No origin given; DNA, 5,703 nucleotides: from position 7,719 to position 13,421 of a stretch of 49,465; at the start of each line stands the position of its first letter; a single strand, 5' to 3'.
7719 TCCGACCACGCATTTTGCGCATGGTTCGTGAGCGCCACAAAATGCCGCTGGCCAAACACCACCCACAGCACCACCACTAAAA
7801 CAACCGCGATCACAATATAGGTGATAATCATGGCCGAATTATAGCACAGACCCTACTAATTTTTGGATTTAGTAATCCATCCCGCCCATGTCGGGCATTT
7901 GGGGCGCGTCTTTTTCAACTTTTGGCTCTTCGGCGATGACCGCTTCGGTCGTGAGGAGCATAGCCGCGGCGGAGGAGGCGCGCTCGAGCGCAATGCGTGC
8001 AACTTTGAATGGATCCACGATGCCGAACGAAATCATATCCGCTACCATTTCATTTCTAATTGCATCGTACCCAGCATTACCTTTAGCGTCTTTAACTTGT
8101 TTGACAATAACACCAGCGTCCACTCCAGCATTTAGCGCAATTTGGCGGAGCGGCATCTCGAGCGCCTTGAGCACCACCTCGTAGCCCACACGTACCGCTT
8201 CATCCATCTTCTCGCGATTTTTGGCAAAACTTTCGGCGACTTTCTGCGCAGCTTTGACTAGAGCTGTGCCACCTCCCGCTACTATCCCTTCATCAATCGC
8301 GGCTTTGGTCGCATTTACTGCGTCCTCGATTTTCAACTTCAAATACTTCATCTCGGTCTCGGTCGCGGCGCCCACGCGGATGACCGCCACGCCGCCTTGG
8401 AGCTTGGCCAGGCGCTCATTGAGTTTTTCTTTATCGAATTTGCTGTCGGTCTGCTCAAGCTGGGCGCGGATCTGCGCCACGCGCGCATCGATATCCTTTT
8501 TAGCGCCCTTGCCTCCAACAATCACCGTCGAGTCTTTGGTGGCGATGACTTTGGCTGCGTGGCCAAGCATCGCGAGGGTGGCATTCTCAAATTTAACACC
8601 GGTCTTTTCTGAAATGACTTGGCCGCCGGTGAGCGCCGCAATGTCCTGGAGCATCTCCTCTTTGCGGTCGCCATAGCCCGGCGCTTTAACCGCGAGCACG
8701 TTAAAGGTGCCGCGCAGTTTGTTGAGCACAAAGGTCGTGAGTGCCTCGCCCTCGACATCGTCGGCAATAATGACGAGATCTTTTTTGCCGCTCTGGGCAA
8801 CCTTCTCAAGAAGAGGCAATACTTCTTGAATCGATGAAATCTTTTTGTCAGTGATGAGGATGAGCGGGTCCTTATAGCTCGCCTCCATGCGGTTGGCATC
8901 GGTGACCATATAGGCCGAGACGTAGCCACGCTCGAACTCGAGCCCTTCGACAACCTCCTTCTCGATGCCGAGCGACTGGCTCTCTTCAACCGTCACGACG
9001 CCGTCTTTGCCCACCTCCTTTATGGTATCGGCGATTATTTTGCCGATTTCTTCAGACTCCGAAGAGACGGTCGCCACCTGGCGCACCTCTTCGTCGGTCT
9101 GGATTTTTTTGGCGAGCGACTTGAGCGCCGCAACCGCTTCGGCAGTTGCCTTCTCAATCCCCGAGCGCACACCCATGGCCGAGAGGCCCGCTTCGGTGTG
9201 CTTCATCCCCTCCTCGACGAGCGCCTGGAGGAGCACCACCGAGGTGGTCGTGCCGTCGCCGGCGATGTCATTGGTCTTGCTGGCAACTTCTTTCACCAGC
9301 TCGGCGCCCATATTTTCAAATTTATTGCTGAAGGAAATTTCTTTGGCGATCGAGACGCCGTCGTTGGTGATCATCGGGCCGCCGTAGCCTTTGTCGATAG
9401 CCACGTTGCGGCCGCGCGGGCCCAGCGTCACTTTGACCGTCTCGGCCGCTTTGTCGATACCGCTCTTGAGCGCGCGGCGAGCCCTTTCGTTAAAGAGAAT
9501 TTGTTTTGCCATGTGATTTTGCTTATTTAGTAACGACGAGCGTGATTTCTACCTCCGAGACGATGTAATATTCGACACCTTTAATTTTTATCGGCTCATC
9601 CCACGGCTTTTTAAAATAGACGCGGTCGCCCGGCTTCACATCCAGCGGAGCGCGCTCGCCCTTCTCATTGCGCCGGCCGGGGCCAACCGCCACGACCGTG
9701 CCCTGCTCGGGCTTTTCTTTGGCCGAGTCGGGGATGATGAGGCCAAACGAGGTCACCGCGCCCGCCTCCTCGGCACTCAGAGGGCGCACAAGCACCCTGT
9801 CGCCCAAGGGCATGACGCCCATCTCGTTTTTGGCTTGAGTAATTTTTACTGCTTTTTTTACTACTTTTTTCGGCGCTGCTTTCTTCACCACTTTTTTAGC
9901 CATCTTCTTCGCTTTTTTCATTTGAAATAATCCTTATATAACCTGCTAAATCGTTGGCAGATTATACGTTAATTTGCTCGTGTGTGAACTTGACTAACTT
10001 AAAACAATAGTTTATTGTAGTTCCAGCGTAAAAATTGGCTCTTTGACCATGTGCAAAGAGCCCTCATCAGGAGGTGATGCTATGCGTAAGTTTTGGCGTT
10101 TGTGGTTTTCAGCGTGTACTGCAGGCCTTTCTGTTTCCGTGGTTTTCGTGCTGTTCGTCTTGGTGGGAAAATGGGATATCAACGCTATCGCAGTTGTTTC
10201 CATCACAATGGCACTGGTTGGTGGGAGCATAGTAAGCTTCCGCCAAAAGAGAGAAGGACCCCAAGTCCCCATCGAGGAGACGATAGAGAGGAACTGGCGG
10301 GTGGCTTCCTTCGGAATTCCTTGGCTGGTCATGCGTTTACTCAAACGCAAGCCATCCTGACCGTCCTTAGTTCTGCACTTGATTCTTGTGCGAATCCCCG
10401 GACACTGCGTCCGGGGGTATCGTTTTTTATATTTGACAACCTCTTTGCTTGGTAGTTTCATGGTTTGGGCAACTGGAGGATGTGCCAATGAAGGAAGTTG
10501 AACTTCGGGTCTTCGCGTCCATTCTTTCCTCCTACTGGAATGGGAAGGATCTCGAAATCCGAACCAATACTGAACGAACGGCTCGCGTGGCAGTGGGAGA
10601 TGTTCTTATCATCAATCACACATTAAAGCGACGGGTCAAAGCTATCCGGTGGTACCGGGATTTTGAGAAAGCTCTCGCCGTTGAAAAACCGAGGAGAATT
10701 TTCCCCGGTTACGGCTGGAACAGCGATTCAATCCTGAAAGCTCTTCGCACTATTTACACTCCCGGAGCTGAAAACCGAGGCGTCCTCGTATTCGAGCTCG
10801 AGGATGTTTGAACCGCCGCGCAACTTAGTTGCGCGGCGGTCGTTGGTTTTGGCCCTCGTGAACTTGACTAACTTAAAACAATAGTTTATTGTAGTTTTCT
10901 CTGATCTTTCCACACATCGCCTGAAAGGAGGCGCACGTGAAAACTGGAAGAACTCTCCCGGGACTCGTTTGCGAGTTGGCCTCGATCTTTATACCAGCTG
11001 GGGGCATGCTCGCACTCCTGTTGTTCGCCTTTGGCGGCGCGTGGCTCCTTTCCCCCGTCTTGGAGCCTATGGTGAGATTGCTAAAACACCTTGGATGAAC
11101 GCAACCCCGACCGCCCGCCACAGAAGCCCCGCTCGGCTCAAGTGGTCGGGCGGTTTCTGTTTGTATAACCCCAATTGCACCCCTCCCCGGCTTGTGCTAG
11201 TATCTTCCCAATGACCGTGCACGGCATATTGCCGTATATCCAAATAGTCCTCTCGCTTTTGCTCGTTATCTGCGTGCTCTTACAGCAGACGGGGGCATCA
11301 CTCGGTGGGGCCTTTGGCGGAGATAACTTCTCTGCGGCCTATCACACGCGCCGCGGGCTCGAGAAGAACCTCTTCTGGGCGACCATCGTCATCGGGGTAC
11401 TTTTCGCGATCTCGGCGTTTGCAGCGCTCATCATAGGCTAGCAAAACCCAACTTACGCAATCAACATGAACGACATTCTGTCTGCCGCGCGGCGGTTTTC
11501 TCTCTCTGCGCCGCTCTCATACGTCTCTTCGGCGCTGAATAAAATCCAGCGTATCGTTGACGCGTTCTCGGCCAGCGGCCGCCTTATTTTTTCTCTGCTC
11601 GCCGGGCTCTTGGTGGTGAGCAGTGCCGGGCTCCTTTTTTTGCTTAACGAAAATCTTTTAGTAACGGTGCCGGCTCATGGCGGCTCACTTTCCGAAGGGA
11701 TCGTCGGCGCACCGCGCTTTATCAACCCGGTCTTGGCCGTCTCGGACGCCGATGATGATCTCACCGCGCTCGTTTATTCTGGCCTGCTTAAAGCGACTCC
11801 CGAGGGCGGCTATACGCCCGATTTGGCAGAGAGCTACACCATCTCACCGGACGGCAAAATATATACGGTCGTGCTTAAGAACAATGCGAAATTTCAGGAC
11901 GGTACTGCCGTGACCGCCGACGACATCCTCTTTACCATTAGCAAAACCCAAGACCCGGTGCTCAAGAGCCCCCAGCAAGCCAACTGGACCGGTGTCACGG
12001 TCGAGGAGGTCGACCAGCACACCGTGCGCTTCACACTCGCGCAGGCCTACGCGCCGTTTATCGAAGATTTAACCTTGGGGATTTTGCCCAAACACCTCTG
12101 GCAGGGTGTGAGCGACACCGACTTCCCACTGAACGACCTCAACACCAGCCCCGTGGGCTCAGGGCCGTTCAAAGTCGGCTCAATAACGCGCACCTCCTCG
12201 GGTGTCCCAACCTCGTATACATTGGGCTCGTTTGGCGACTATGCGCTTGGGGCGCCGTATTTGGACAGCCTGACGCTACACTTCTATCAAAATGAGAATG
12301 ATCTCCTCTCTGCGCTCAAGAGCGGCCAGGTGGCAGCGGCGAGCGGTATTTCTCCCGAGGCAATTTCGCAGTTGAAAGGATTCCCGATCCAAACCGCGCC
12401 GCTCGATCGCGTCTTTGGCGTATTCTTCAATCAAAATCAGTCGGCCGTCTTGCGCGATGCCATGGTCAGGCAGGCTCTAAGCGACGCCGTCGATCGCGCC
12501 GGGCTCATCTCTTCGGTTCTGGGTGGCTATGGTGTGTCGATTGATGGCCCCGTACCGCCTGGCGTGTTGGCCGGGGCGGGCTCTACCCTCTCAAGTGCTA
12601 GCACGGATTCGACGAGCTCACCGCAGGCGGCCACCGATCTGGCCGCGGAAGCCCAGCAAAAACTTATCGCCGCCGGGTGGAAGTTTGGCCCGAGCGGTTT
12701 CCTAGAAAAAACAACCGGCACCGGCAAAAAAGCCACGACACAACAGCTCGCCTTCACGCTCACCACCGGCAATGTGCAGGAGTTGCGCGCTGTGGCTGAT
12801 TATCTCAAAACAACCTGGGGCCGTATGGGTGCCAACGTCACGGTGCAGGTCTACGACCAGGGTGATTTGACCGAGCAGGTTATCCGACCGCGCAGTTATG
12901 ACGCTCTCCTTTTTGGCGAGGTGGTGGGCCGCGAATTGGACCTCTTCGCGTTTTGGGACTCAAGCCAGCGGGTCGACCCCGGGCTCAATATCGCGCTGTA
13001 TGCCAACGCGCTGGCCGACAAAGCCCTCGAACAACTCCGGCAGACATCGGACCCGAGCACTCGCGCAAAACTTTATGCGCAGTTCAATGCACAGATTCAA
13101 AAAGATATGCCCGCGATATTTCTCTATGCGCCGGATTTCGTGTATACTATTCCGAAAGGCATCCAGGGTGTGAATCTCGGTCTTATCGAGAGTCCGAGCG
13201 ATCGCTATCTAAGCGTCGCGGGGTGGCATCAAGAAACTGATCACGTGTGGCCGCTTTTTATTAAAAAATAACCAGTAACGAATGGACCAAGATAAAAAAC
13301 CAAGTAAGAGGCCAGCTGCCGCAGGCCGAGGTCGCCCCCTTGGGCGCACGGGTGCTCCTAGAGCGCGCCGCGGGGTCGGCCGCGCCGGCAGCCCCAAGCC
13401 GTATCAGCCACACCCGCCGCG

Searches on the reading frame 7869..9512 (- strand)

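Call 49: search_protein_families(library=pfam, max_evalue=0.001, proteins=[window:7869-9512:-])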
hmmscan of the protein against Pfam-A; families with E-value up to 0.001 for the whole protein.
window:7869-9512:- (547 aa): 1 family
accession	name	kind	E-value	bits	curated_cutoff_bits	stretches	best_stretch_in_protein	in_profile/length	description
PF00118.29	Cpn60_TCP1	-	1.8e-69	235.2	34.3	1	23-529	2-489/490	TCP-1/cpn60 chaperonin family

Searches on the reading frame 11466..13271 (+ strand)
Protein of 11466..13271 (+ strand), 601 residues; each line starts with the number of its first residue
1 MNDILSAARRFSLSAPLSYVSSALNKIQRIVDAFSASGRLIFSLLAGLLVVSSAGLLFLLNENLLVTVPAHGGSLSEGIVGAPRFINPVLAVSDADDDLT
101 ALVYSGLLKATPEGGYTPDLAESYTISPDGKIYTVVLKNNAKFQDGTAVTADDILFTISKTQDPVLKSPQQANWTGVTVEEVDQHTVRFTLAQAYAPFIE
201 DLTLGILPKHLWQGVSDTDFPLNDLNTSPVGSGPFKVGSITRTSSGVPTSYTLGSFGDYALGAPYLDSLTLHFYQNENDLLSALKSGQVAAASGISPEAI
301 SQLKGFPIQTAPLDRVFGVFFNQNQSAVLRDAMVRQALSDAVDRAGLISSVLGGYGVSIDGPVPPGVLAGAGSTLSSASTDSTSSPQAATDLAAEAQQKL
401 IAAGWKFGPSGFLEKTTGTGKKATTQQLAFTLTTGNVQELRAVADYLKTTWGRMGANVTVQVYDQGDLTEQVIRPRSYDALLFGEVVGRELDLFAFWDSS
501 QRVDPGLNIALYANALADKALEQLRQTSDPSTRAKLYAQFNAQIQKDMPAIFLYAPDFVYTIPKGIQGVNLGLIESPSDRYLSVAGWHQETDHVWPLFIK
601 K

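Call 49: search_protein_families(library=pfam, max_evalue=0.001, proteins=[window:11466-13271:+])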
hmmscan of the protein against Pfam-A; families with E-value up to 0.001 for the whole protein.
window:11466-13271:+ (601 aa): 1 family
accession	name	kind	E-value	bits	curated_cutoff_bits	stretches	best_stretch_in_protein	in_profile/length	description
PF00496.27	SBP_bac_5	-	2.6e-59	201.6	32.4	1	116-482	2-343/368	Bacterial extracellular solute-binding proteins, family 5 Middle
